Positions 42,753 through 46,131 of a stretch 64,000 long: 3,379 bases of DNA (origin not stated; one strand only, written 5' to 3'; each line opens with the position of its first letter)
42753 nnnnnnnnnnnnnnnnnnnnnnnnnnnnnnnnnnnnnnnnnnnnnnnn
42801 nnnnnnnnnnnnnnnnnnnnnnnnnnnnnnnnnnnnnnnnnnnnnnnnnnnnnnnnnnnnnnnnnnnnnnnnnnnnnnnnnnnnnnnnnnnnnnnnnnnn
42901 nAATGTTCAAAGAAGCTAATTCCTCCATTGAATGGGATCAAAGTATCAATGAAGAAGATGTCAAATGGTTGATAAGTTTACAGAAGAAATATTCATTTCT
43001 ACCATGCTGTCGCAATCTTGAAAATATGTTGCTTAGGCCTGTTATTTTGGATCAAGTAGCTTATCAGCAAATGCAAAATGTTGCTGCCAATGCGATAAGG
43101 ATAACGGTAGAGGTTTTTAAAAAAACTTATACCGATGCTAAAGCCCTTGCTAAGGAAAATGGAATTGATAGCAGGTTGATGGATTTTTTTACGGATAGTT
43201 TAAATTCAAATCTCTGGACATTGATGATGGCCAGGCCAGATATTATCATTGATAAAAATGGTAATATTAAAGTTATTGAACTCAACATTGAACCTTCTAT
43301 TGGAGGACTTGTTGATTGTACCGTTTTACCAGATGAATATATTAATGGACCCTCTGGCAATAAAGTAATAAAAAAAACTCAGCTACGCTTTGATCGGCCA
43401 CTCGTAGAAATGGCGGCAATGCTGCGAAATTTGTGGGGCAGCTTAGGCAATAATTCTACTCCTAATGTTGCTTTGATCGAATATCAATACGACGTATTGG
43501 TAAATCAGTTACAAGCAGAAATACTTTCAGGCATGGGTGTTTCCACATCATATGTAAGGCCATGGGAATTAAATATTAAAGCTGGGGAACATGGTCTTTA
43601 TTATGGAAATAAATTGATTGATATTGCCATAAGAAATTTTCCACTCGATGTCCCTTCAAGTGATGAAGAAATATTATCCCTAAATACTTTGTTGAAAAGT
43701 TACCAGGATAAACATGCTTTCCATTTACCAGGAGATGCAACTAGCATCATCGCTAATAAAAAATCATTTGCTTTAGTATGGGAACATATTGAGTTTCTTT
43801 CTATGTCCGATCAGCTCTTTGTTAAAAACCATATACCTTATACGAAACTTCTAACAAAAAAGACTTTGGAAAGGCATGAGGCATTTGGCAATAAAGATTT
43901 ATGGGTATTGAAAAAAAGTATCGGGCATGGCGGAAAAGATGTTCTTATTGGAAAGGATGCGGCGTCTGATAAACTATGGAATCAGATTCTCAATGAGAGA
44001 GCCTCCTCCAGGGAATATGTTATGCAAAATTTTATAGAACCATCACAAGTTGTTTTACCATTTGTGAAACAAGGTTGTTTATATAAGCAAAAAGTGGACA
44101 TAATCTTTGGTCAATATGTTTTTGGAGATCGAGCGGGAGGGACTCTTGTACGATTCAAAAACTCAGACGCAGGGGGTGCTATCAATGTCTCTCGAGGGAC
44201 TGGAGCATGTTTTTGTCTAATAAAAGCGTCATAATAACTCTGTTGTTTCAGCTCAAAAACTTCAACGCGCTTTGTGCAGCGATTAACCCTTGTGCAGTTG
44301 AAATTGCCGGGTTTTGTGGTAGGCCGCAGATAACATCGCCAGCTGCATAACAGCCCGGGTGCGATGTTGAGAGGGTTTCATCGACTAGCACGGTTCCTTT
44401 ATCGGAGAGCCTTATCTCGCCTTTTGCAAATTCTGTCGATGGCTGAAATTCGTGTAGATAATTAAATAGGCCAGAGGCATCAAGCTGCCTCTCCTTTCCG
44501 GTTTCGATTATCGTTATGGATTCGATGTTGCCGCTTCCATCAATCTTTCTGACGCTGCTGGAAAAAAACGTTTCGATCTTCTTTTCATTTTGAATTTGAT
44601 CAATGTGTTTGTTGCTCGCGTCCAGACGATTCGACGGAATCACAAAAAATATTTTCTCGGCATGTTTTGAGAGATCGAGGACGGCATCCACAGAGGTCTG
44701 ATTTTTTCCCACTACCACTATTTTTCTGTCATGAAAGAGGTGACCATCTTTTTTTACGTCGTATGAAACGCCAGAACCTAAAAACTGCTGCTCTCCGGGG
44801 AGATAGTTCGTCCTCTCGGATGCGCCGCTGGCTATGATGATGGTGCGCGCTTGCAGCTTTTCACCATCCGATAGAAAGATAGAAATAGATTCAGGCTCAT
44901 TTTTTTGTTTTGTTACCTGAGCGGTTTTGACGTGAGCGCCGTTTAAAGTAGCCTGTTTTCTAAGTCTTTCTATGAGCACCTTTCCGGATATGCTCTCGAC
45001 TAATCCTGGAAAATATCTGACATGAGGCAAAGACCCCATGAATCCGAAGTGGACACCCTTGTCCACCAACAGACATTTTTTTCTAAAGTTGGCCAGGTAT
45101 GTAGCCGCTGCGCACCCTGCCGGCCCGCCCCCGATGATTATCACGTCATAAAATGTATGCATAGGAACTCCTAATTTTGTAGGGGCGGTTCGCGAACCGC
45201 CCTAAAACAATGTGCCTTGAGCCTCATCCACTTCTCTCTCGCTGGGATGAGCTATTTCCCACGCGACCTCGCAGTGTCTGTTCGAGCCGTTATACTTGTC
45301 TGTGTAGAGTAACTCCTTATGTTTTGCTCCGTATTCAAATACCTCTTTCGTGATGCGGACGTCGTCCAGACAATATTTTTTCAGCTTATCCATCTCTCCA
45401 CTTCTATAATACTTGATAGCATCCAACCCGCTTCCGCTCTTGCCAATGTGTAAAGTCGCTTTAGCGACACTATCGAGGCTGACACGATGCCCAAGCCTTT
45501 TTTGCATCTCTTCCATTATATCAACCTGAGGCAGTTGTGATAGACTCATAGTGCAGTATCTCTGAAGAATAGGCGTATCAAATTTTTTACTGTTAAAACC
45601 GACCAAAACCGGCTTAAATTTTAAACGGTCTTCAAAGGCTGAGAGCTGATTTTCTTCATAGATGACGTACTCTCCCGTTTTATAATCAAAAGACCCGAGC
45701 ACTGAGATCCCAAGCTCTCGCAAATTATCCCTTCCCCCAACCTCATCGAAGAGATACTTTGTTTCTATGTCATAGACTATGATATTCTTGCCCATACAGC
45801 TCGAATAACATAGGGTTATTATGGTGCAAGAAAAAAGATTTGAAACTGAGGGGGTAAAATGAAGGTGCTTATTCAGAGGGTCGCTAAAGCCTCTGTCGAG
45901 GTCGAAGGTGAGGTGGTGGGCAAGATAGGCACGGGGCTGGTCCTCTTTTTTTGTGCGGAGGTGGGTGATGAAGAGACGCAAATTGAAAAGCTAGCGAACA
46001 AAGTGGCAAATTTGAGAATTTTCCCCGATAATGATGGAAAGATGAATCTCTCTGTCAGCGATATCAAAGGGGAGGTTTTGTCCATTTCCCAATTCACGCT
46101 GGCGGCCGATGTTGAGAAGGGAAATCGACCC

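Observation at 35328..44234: Sigma54-controlled, compositionally foreign ligase-based biosynthesis and export cluster (atypical rSAM, racemase, ABC-2 exporter, PaaK-like ligase, two ATP-grasp ligases)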

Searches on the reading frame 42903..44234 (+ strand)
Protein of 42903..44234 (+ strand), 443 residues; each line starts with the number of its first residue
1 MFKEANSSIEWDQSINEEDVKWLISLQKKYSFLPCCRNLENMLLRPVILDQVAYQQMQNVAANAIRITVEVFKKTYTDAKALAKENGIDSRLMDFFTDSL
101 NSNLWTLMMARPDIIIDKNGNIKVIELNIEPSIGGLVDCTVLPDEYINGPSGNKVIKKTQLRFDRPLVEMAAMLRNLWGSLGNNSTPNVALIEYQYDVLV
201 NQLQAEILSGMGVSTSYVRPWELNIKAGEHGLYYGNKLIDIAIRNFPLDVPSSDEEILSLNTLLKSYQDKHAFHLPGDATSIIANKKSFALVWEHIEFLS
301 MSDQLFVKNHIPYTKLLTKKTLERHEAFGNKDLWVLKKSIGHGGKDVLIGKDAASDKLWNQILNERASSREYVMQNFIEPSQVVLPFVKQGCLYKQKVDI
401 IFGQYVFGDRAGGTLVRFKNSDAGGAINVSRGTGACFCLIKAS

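Call 5: search_protein_families(library=pfam, proteins=[window:42903-44234:+], max_evalue=0.01)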
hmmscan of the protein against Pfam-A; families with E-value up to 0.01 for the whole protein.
window:42903-44234:+ (443 aa): 2 families
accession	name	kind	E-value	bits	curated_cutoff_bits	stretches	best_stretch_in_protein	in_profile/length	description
PF14398.11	ATPgrasp_YheCD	-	0.0005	19.8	26.8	0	285-352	6-69/255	YheC/D like ATP-grasp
PF03133.20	TTL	-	0.0041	16.8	20.1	0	308-379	41-107/292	Tubulin-tyrosine ligase family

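Call 6: search_protein_families(library=ncbifam, proteins=[window:42903-44234:+], max_evalue=0.01)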
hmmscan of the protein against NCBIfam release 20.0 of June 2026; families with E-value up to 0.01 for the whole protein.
window:42903-44234:+ (443 aa): 1 family
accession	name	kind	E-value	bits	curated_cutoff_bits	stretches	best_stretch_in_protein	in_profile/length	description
NF040720.1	MptN_Meth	equivalog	0.0055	15.8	350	0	109-139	246-277/291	tetrahydromethanopterin:alpha-L-glutamate ligase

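Call 7: find_encoding_contigs(protein=window:42903-44234:+, flank=10000, max_places=6)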
Protein window:42903-44234:+ (443 aa): no gene with exactly this product is on record in the collection.
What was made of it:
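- Tried and rejected: An exact-sequence look-up of g8 in assemblies found nothing (call 7).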

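Call 8: find_homologous_proteins(query=window:42903-44234:+)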
Query window:42903-44234:+ (443 aa): 1 proteins with E <= 0.001 among 5322 candidates.
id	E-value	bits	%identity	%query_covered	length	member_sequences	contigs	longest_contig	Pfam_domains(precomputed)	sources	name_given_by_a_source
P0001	2.3e-298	1007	100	100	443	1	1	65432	-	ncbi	ncbi:MAG: hypothetical protein ABIE74_05175 [Pseudomonadota bacterium]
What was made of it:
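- Tried and rejected: A word-indexed homologue search with g8 returned only the protein itself (call 8).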

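Call 20: search_protein_representatives(protein=window:42903-44234:+)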
Query: 443 residues. Proteins with E-value up to 0.001 (for the whole library): 935; up to 1e-10: 149; up to 1e-30: 14. The best 150 are listed.
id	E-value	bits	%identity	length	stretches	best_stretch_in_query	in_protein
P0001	7.5e-299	1006.7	100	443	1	1-443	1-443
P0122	2.3e-57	211.0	30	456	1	25-440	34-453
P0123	4.2e-56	206.9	30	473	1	25-442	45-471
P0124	8.9e-46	172.9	30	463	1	28-441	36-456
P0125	3.9e-39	151.0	28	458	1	32-435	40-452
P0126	2.6e-38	148.3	29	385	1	76-440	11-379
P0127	2.7e-38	148.2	26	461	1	21-440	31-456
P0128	1.2e-37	146.1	25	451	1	9-437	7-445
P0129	3.5e-37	144.6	27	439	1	42-439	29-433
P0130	1.1e-36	143.0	28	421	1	37-440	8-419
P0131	1.6e-34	135.8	26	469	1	35-441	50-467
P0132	1.1e-33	133.0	27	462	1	27-440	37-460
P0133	1.4e-31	126.1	25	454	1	33-437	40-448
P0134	1.7e-31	125.9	26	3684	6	264-435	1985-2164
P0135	4.1e-28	114.7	25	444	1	38-431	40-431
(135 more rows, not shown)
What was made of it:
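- Tried and rejected: The exhaustive HMMER search was needed to find its family (call 20).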

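Call 21: search_solved_structures(query=window:42903-44234:+, max_evalue=1)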
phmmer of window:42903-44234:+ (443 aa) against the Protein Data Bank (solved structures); distinct sequences matched with E-value up to 1: 3.
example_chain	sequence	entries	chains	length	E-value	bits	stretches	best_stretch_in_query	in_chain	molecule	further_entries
5t5i_D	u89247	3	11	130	0.21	13.4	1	176-267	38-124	Tungsten formylmethanofuran dehydrogenase subunit fwdD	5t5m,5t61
8bdz_A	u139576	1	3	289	0.63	11.9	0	167-192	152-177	Core protein,Matrix protein 2,External core antigen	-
8ber_A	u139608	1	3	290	0.64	11.8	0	167-192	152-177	Core protein,Matrix protein 2,External core antigen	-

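Call 36: search_protein_families(library=pfam, alignment_id=A2, max_evalue=0.01)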
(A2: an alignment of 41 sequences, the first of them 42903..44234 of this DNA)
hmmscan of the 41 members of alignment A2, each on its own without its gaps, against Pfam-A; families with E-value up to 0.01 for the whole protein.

A. member 1, window:42903-44234:+ (443 aa): 2 families
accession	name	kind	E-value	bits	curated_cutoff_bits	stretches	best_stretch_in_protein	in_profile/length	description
PF14398.11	ATPgrasp_YheCD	-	0.0005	19.8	26.8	0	285-352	6-69/255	YheC/D like ATP-grasp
PF03133.20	TTL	-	0.0041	16.8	20.1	0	308-379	41-107/292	Tubulin-tyrosine ligase family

B. families by the number of members that match (of 41 scanned): 11 families
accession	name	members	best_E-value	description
PF14403.11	CP_ATPgrasp_2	12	6.8e-10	Circularly permuted ATP-grasp type 2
PF03738.19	GSP_synth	11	4.3e-11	Glutathionylspermidine synthase preATP-grasp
PF04174.18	CP_ATPgrasp_1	8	1.9e-07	A circularly permuted ATPgrasp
PF02655.19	ATP-grasp_3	6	0.00088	ATP-grasp domain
PF14398.11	ATPgrasp_YheCD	3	0.00026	YheC/D like ATP-grasp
PF02955.21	GSH-S_ATP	3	0.0004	Prokaryotic glutathione synthetase, ATP-grasp domain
PF03917.23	GSH_synth_ATP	2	4.7e-06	Eukaryotic glutathione synthase, ATP binding domain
PF03133.20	TTL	2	0.00068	Tubulin-tyrosine ligase family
PF18301.6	preATP-grasp_3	1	0.00025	pre ATP-grasp 3 domain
PF04488.21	Gly_transf_sug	1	0.0013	Glycosyltransferase sugar-binding region containing DXD motif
PF14397.11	ATPgrasp_ST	1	0.0015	Sugar-transfer associated ATP-grasp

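Call 49: predict_structure(alignment_id=A2)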
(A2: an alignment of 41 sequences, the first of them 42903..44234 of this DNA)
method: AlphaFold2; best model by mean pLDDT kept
length: 443 residues; sequences in the alignment: 41
mean_pLDDT: 93.5   pTM: 0.93
mean pLDDT of the five models: 93.5, 92.9, 92.2, 92.0, 92.0
residues with pLDDT >= 90: 359; 70-90: 78; 50-70: 6; < 50: 0
segments of 3 or more residues with pLDDT < 50: none
pLDDT, mean of each block of 10 residues (from residue 1): 91 97 98 95 97 97 96 88 87 88 89 97 96 93 98 95 97 96 97 93 98 98 95 98 93 92 95 89 90 97 98 95 73 94 90 92 92 95 95 94 96 96 81 93 93
secondary structure, 60 per line:
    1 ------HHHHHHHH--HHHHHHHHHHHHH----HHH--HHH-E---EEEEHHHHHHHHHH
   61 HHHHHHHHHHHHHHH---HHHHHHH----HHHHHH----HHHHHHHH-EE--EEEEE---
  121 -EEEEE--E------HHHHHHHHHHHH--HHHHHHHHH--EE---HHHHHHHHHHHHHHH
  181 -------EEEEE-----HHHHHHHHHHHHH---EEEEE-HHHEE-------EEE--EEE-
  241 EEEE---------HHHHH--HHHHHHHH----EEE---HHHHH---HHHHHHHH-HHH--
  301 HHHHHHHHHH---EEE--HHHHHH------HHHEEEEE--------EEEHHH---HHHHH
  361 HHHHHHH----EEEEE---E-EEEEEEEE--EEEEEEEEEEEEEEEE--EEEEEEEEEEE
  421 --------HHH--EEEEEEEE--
elements in order: H7-14 H17-29 E47-50 H51-75 H79-85 H90-95 H100-107 E113-117 E122-126 H136-147 H150-158 H166-180 E188-192 H198-210 E214-218 E232-234 E237-239 E241-244 H254-258 H261-268 E273-275 H279-283 H287-294 H301-310 E314-316 H319-324 E334-338 E347-349 H356-367 E372-376 E382-389 E392-407 E410-420 E434-441
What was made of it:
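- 42903..44234 (+): g8: ATP-grasp acid-amine ligase (443 aa) with the eukaryotic glutathione-synthetase / GspS / Cp1B fold. AF2 model pLDDT 93.5 (call 49).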

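Call 54: fold_search(model_id=the predicted structure, library=pdb)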
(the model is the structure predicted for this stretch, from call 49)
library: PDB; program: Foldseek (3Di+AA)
matches with E <= 10: 795; with E <= 0.001: 43
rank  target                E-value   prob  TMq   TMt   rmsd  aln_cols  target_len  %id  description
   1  3kal_A                1.7e-17  1.00  0.65  0.62   6.6       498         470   15  Structure of homoglutathione synthetase from Glycine max in closed conformation with homoglutathione, ADP, a sulfate i (released 2009-12-22)
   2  3kal_B                5.5e-17  1.00  0.66  0.63   6.3       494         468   14  Structure of homoglutathione synthetase from Glycine max in closed conformation with homoglutathione, ADP, a sulfate i (released 2009-12-22)
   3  8fbz_A                7.4e-16  1.00  0.69  0.67   5.5       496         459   16  Crystal Structure of apo human Glutathione Synthetase Y270E (released 2024-05-08)
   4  1m0w_A                8.3e-16  1.00  0.69  0.64   6.1       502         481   16  Yeast Glutathione Synthase Bound to gamma-glutamyl-cysteine, AMP-PNP and 2 Magnesium Ions (released 2002-12-11)
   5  3kaj_B                1.4e-15  1.00  0.63  0.63   6.3       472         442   15  Apoenzyme structure of homoglutathione synthetase from Glycine max in open conformation (released 2009-12-22)
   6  8fbz_B                2.4e-15  1.00  0.69  0.66   5.8       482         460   15  Crystal Structure of apo human Glutathione Synthetase Y270E (released 2024-05-08)
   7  5oes_E                4.5e-15  1.00  0.68  0.67   5.6       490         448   14  The structure of a glutathione synthetase (StGSS1) from Solanum tuberosum in ADP and y-EC bound closed conformation. (released 2018-04-25)
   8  5oev_A                7.5e-15  1.00  0.62  0.61   6.5       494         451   15  The structure of a glutathione synthetase like-effector (GSS22) from Globodera pallida in apoform. (released 2018-04-25)
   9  2hgs                  9.4e-15  1.00  0.69  0.65   5.7       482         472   16  HUMAN GLUTATHIONE SYNTHETASE (released 1999-06-22)
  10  5oeu_A                1.1e-14  1.00  0.67  0.64   6.1       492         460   15  The structure of a glutathione synthetase like-effector (GSS22) from Globodera pallida in ADP-bound closed conformatio (released 2018-04-25)
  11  5oes_F                2.7e-14  1.00  0.67  0.67   5.7       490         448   15  The structure of a glutathione synthetase (StGSS1) from Solanum tuberosum in ADP and y-EC bound closed conformation. (released 2018-04-25)
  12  5oes_B                3.2e-14  1.00  0.65  0.65   5.8       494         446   14  The structure of a glutathione synthetase (StGSS1) from Solanum tuberosum in ADP and y-EC bound closed conformation. (released 2018-04-25)
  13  3kaj_A                4.1e-14  1.00  0.64  0.63   6.5       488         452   14  Apoenzyme structure of homoglutathione synthetase from Glycine max in open conformation (released 2009-12-22)
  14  5oes_A                6.0e-14  1.00  0.65  0.65   5.8       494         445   14  The structure of a glutathione synthetase (StGSS1) from Solanum tuberosum in ADP and y-EC bound closed conformation. (released 2018-04-25)
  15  5oet_B                1.1e-13  1.00  0.60  0.63   6.4       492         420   12  The structure of a glutathione synthetase like-effector (GSS30) from Globodera pallida in apoform. (released 2018-04-25)
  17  9cjn                  2.0e-13  1.00  0.59  0.55   7.0       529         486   14  Ligase Cp1B (released 2025-05-21)
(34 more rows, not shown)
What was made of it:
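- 42903..44234 (+): Foldseek: 3kal E = 1.7e-17, human GSH synthetase TM 0.69, Cp1B 9cjn, GspS, YgiC (call 54).
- On Glutathione-synthetase-fold (circularly permuted) ATP-grasp ligases incl. Cp1B: Foldseek E = 1.7e-17, TM up to 0.69 (call 54).
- Checked: Domain calls are confirmed (calls 5, 6, 54).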

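Call 81: search_solved_structures(query=A2, max_evalue=0.1, show_alignments=2)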
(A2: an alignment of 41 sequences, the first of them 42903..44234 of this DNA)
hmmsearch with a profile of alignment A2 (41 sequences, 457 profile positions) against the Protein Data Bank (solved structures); distinct sequences matched with E-value up to 0.1: 10.
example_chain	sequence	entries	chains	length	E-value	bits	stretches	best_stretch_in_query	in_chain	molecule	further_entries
9cjn_A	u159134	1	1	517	6.8e-10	41.3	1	279-433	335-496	Ligase Cp1B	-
7uk8_A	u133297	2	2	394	5.9e-08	34.9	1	54-300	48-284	Putative acid--amine ligase YgiC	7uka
3n6x_A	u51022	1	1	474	7.2e-07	31.4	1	157-453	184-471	Putative glutathionylspermidine synthase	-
3o98_A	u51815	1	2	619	3.4e-05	25.9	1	53-228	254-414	Bifunctional glutathionylspermidine synthetase/amidase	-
2io7_A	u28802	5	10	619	3.4e-05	25.9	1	53-228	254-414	Bifunctional glutathionylspermidine synthetase/amidase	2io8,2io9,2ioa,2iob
5oes_A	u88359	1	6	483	0.00033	22.6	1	109-361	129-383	Glutathione synthetase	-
3kaj_A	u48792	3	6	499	0.0029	19.5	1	107-361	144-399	Homoglutathione synthetase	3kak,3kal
2vob_A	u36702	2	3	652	0.011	17.6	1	68-154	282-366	TRYPANOTHIONE SYNTHETASE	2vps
2vpm_A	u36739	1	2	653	0.011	17.6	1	68-154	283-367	TRYPANOTHIONE SYNTHETASE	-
4ylr_A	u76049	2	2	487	0.082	14.7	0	315-362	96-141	Tubulin polyglutamylase TTLL7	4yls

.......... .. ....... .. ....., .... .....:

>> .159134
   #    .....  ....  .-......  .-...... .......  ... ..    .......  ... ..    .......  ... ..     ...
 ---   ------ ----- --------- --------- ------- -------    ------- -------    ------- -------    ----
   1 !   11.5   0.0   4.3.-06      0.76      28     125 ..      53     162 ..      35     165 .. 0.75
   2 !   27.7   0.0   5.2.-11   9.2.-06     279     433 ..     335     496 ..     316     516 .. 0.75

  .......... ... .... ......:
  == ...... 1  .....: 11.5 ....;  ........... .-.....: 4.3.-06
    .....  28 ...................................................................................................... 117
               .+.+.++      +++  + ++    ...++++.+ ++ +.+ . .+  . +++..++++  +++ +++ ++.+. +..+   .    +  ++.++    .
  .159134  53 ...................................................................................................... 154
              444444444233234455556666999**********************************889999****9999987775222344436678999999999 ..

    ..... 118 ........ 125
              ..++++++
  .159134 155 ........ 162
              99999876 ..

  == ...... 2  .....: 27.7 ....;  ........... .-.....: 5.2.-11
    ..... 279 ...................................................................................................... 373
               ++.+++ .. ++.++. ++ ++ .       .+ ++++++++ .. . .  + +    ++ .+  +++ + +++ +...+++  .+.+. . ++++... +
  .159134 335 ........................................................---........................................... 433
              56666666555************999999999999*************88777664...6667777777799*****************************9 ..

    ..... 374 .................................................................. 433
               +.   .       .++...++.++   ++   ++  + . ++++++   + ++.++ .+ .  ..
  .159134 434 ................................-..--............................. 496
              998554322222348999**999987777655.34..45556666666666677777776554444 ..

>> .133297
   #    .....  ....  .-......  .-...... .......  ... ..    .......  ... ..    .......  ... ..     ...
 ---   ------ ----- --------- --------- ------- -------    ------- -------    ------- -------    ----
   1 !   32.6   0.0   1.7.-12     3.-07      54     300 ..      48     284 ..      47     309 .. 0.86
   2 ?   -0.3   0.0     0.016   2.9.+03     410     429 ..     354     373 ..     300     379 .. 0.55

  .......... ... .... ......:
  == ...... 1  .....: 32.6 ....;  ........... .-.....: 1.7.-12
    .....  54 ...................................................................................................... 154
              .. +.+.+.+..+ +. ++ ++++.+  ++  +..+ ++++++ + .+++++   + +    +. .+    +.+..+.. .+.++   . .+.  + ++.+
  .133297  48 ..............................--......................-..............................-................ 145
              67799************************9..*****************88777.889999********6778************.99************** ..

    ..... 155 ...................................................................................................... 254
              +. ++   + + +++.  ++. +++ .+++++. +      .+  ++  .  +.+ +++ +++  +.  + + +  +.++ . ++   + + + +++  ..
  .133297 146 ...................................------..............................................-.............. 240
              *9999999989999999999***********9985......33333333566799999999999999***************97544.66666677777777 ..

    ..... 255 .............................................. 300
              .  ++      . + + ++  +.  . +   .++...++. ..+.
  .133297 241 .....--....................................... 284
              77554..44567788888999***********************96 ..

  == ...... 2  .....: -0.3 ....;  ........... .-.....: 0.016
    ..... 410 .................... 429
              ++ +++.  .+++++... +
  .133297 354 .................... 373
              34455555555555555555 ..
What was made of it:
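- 42903..44234 (+): Family profile best PDB hit is Cp1B, E = 6.8e-10 (call 81).
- On Glutathione-synthetase-fold (circularly permuted) ATP-grasp ligases incl. Cp1B: Profile hit to Cp1B E = 6.8e-10, with the RPD motif aligned (call 81).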

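Call 95: search_protein_families(library=padloc, proteins=[window:42903-44234:+], max_evalue=0.001)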
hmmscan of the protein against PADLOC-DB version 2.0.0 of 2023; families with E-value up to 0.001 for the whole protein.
window:42903-44234:+ (443 aa): 0 families

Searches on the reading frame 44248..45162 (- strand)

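Call 39: search_protein_families(library=pfam, proteins=[window:44248-45162:-], max_evalue=0.0001)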
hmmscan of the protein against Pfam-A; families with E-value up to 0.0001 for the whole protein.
window:44248-45162:- (304 aa): 10 families
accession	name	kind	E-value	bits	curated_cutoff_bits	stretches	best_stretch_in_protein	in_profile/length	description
PF07992.20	Pyr_redox_2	-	2.3e-29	103.2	26.1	1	5-285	1-284/291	Pyridine nucleotide-disulphide oxidoreductase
PF13738.12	Pyr_redox_3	-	2.6e-20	73.3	30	1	57-275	77-305/305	Pyridine nucleotide-disulphide oxidoreductase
PF05834.18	Lycopene_cycl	-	1.7e-11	44.3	23.4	1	57-136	83-164/380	Lycopene cyclase protein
PF03486.20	HI0933_like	-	6.4e-08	32.8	50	0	6-40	2-36/244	HI0933-like protein Rossmann domain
PF01266.30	DAO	-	1.2e-07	32.1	27.9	0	6-40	1-35/353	FAD dependent oxidoreductase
PF00890.30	FAD_binding_2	-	1.8e-07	31.2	20.4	1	6-40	1-35/414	FAD binding domain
PF01134.28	GIDA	-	2.6e-07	30.5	22.1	0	6-42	1-38/391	Glucose inhibited division protein A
PF00070.33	Pyr_redox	-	6.6e-07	30.2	22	0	7-35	2-30/82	Pyridine nucleotide-disulphide oxidoreductase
PF13450.12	NAD_binding_8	-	1.1e-06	29.3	21.9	1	9-41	1-33/68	NAD(P)-binding Rossmann-like domain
PF12831.13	FAD_oxidored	-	4.4e-06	26.7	27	1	6-79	1-77/416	FAD dependent oxidoreductase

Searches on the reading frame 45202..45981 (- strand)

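Call 39: search_protein_families(library=pfam, proteins=[window:45202-45981:-], max_evalue=0.0001)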
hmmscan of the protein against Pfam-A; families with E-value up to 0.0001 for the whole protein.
window:45202-45981:- (259 aa): 2 families
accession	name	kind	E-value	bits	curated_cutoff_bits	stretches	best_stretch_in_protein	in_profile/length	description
PF13482.12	RNase_H_2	-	8.4e-10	39.3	22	1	109-216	40-162/165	RNase_H superfamily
PF10108.15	DNA_pol_B_exo2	-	1.5e-08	35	24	0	152-233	105-188/213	Predicted 3'-5' exonuclease related to the exonuclease domain of PolB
